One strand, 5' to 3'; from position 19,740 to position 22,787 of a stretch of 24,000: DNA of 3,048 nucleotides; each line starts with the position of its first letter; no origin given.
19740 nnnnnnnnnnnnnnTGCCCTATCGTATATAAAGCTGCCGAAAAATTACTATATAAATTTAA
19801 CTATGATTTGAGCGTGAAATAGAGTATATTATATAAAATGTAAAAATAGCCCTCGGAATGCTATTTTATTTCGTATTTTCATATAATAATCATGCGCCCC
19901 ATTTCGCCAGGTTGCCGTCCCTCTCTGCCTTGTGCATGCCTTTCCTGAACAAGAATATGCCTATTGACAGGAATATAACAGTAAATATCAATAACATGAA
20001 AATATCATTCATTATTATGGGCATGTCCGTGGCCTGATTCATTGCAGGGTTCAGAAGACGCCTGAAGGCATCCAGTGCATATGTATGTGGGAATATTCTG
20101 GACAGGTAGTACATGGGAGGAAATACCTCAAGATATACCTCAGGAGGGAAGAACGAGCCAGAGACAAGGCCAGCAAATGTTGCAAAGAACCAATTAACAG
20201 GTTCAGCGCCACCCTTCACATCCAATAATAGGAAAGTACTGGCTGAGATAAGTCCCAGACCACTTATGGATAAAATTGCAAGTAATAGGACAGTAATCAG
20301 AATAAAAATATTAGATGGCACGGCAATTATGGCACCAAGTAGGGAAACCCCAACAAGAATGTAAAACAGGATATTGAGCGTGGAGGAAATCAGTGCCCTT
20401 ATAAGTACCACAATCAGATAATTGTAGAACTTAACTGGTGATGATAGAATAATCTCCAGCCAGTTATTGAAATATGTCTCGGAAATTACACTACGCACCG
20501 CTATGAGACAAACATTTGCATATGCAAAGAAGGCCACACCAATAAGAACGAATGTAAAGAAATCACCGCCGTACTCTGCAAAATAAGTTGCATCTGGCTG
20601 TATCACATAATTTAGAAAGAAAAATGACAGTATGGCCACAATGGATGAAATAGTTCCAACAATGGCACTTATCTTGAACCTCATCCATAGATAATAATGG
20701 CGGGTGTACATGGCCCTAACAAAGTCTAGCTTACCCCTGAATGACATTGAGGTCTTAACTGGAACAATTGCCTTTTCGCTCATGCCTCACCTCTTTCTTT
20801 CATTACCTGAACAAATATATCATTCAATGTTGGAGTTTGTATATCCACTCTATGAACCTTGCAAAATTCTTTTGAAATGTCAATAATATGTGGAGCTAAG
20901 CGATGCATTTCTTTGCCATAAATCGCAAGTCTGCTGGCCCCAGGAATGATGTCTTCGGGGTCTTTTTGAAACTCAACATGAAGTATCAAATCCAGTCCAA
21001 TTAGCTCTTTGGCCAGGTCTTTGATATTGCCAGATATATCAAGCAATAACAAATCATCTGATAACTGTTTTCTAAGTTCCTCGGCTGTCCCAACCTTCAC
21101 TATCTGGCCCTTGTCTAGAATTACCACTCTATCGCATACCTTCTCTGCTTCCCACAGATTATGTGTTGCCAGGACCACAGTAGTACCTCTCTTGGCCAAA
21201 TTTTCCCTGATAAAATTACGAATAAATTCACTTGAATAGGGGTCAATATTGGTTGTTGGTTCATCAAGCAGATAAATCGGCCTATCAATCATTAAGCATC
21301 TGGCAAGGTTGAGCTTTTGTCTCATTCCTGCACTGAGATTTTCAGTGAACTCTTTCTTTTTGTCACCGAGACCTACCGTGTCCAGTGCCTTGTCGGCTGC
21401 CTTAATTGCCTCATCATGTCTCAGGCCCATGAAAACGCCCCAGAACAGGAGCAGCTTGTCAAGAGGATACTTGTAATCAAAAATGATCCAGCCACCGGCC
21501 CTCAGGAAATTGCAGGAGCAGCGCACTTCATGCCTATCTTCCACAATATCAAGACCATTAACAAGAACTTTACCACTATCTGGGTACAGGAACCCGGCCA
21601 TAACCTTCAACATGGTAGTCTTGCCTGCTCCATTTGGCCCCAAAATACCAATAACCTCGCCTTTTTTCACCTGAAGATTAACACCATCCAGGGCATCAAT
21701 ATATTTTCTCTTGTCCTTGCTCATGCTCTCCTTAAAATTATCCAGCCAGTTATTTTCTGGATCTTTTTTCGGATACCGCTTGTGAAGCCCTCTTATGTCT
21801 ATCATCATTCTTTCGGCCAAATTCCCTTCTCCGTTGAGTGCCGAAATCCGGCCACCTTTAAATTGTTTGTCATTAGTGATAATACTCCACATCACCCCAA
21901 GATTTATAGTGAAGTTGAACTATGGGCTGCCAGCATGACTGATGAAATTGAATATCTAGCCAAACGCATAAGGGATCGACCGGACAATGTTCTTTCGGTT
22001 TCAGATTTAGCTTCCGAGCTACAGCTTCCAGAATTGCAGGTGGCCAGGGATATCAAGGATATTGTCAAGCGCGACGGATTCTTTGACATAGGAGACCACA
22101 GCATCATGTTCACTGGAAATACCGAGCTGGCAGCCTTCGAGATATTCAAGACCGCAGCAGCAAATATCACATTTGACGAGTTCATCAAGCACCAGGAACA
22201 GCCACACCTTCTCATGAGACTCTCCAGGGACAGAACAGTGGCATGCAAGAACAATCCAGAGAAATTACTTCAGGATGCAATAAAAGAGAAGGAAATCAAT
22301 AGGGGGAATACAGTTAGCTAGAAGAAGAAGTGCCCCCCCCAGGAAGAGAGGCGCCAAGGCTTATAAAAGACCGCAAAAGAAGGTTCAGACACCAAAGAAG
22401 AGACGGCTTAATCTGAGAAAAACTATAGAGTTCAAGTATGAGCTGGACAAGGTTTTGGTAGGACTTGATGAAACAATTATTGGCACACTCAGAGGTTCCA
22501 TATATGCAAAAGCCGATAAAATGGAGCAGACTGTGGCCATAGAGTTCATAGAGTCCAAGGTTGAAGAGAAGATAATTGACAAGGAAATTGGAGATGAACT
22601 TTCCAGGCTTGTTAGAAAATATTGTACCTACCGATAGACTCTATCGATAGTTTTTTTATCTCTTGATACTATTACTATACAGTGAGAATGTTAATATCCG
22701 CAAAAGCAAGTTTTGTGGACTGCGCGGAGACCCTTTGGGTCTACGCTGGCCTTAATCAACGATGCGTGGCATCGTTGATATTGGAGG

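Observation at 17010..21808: Candidate archaeal radical-SAM/SPASM RiPP cluster: ABC exporter, short precursor, two maturases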

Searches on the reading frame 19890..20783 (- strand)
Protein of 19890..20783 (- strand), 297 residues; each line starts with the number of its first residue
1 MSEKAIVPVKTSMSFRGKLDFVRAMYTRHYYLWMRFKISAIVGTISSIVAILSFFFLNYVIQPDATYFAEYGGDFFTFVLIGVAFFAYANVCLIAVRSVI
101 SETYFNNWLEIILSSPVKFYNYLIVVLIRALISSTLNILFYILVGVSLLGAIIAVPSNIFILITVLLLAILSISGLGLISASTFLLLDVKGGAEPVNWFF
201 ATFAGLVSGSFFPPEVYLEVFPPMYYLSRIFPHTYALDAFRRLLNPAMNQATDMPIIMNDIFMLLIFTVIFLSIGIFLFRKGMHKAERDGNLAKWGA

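Call 3: search_protein_families(library=ncbifam, proteins=[window:19890-20783:-], max_evalue=0.01)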
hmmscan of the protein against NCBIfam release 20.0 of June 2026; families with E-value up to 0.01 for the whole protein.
window:19890-20783:- (297 aa): 0 families

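Call 4: search_protein_families(library=pfam, proteins=[window:19890-20783:-], max_evalue=0.01)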
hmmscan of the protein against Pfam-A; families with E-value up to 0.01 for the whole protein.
window:19890-20783:- (297 aa): 1 family
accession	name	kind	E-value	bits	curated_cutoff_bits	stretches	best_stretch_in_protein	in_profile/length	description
PF05545.16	FixQ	-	0.0051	17.2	29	1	260-283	11-34/49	Cbb3-type cytochrome oxidase component FixQ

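Call 10: find_encoding_contigs(protein=window:19890-20783:-, flank=10000, max_places=10)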
Protein window:19890-20783:- (297 aa): 10 contigs read that carry it; 9 places shown.
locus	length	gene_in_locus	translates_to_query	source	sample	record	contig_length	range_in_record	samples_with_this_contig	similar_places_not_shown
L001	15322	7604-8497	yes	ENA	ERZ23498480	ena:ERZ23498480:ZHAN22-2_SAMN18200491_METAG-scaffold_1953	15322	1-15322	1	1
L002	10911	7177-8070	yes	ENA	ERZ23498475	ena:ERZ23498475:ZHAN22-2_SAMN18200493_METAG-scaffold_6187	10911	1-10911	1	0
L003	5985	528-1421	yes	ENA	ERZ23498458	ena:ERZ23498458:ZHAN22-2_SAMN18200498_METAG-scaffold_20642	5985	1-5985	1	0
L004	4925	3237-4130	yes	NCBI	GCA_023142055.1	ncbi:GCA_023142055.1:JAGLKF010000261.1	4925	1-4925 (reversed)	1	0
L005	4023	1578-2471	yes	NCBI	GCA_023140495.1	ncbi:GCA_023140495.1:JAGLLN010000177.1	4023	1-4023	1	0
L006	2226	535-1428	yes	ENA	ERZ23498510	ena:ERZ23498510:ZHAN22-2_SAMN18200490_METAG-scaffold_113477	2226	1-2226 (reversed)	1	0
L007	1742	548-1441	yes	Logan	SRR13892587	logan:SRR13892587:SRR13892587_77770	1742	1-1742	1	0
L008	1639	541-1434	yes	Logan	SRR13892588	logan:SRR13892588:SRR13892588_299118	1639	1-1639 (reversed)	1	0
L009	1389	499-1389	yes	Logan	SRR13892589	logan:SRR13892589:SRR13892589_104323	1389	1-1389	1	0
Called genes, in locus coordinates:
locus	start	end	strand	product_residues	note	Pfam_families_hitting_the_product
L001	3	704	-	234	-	?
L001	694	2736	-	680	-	PF02518:HATPase_c, PF13589:HATPase_c_3, PF09239:Topo-VIb_trans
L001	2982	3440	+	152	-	PF01090:Ribosomal_S19e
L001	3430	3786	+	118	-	PF01984:dsDNA_bind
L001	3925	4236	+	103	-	PF01198:Ribosomal_L31e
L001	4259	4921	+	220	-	PF01912:eIF-6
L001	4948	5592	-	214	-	PF13483:Lactamase_B_3, PF12706:Lactamase_B_2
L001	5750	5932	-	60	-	-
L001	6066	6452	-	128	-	-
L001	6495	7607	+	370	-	PF00005:ABC_tran, PF13304:AAA_21 (weak)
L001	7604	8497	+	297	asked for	-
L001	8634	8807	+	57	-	-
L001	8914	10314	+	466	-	PF05402:PqqD (weak), PF13353:Fer4_12 (weak), PF04055:Radical_SAM, PF13186:SPASM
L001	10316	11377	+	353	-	PF04055:Radical_SAM, PF13186:SPASM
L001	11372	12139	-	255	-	PF01946:Thi4, PF01494:FAD_binding_3 (weak), PF00890:FAD_binding_2 (weak), PF01266:DAO (weak), PF07992:Pyr_redox_2 (weak), PF12831:FAD_oxidored, PF13450:NAD_binding_8 (weak)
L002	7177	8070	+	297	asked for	-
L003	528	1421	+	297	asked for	-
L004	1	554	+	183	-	PF01912:eIF-6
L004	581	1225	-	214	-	PF13483:Lactamase_B_3, PF12706:Lactamase_B_2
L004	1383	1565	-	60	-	-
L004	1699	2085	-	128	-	-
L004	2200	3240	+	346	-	PF00005:ABC_tran, PF13304:AAA_21 (weak)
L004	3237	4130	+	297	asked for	-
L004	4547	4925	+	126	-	PF05402:PqqD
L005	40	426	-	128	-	-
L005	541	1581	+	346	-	PF00005:ABC_tran, PF13304:AAA_21 (weak)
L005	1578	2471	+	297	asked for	-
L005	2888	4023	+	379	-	PF05402:PqqD (weak), PF04055:Radical_SAM, PF13353:Fer4_12 (weak), PF13186:SPASM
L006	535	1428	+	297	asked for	-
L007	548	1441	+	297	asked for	-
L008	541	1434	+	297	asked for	-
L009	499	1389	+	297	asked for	?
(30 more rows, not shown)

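Call 45: search_protein_families(library=pfam, proteins=[window:19890-20783:-], max_evalue=1)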
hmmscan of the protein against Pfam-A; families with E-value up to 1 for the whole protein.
window:19890-20783:- (297 aa): 1 family
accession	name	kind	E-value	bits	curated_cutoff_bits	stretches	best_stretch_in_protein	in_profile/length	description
PF05545.16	FixQ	-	0.0051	17.2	29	1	260-283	11-34/49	Cbb3-type cytochrome oxidase component FixQ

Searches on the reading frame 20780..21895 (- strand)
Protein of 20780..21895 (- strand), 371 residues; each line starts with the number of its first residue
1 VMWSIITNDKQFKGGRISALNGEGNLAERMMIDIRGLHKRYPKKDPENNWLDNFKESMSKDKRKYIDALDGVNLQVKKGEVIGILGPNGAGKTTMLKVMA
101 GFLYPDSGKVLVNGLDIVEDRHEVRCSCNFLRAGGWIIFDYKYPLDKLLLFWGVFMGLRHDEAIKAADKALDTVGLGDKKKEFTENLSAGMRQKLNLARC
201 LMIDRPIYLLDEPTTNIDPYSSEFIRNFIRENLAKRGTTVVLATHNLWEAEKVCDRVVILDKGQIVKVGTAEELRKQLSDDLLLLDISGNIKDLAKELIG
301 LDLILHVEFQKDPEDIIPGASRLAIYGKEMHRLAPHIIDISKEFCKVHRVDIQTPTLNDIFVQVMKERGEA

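Call 3: search_protein_families(library=ncbifam, proteins=[window:20780-21895:-], max_evalue=0.01)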
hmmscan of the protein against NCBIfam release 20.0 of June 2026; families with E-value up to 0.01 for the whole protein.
window:20780-21895:- (371 aa): 194 families (the best 25 are shown)
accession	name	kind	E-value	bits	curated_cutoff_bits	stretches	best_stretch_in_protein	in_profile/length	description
TIGR01188.1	drrA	subfamily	1e-63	215.4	312.45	1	66-364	6-300/302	daunorubicin resistance ABC transporter, ATP-binding protein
TIGR03522.1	GldA_ABC_ATP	equivalog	9.6e-45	153.3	402.6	1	67-292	16-237/301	gliding motility-associated ABC transporter ATP-binding subunit GldA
TIGR03864.1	PQQ_ABC_ATP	hypoth_equivalog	7.2e-38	130.4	302.25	1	67-279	15-224/236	ABC transporter, ATP-binding subunit, PQQ-dependent alcohol dehydrogenase system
TIGR04521.1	ECF_ATPase_2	equivalog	1.6e-36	125.8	330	1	62-277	14-235/279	energy-coupling factor transporter ATPase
NF010060.0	PRK13537.1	equivalog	2.1e-36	125.4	521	1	63-275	23-234/314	nodulation factor ABC transporter ATP-binding protein NodI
TIGR04406.1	LPS_export_lptB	equivalog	2.9e-36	125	240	1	67-275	15-223/239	LPS export ABC transporter ATP-binding protein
NF010059.0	PRK13536.1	equivalog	1.5e-35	122.6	549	1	68-276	58-263/342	nodulation factor ABC transporter ATP-binding protein NodI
TIGR03375.1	type_I_sec_LssB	subfamily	2.4e-35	122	693.1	2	175-279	592-693/696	type I secretion system permease/ATPase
TIGR01186.1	proV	subfamily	2.8e-35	122.1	326.6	1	68-281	8-224/363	betaine/proline/choline family ABC transporter ATP-binding protein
TIGR00968.1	3a0106s01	subfamily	4.8e-35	121.2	342.75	1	66-280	13-224/237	sulfate ABC transporter ATP-binding protein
TIGR03265.1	PhnT2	equivalog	8e-35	120.7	457.7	1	65-277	16-225/353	putative 2-aminoethylphosphonate ABC transporter ATP-binding protein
TIGR02315.1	ABC_phnC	equivalog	3.2e-34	118.5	266.1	2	152-278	111-237/243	phosphonate ABC transporter ATP-binding protein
TIGR04520.1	ECF_ATPase_1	equivalog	3.9e-34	118.3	315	2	157-278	107-227/269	energy-coupling factor transporter ATPase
TIGR02673.1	FtsE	equivalog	1.2e-33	116.6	264.85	1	62-264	11-214/214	cell division ATP-binding protein FtsE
NF008039.0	PRK10771.1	equivalog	1.3e-33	116.4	298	1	73-288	19-231/234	thiamine ABC transporter ATP-binding protein ThiQ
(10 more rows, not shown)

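Call 4: search_protein_families(library=pfam, proteins=[window:20780-21895:-], max_evalue=0.01)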
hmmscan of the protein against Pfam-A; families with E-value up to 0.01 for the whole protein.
window:20780-21895:- (371 aa): 8 families
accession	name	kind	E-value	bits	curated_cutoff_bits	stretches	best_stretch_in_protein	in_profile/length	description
PF00005.33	ABC_tran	-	1.6e-28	100.4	25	1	69-215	1-137/137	ABC transporter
PF13304.12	AAA_21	-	7.3e-11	43.1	27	1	178-246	229-299/304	AAA domain, putative AbiEii toxin, Type IV TA system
PF13476.12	AAA_23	-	0.00035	21.7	27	1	80-108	20-48/201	AAA domain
PF13732.12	DrrA1-3_C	-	0.00038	21.6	27.4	1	269-364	1-80/81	ATP-binding protein DrrA1-3-like, C-terminal domain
PF25199.1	nSTAND_NTPase5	-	0.0013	19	34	0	75-103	37-65/145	Novel STAND NTPase 5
PF02463.25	SMC_N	-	0.002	18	40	0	80-99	25-44/220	RecF/RecN/SMC N terminal domain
PF13555.12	AAA_29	-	0.0047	17.1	27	0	70-110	13-52/61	P-loop containing region of AAA domain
PF03215.21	Rad17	-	0.0077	16.6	23.8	0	45-104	4-70/186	Rad17 P-loop domain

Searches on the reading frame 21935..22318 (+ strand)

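Call 45: search_protein_families(library=pfam, proteins=[window:21935-22318:+], max_evalue=1)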
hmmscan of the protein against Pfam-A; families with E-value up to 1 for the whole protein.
seq(128 aa): 1 family
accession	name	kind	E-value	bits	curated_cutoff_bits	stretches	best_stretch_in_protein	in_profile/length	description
PF21476.4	PF0610-like_N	-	0.036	14.7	33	1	17-45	12-40/50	PF0610-like, N-terminal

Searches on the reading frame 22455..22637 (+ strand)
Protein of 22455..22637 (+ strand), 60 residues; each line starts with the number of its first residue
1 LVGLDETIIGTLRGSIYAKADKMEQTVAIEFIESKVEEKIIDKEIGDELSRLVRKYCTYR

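Call 45: search_protein_families(library=pfam, proteins=[window:22455-22637:+], max_evalue=1)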
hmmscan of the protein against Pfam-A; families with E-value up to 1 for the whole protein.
window:22455-22637:+ (60 aa): 2 families
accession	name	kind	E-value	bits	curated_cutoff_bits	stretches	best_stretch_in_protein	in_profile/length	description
PF20119.4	DUF6509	-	0.015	16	23.9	1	16-58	48-89/95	Family of unknown function (DUF6509)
PF10623.15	PilI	-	0.14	12.2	25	1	27-58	3-34/77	Plasmid conjugative transfer protein PilI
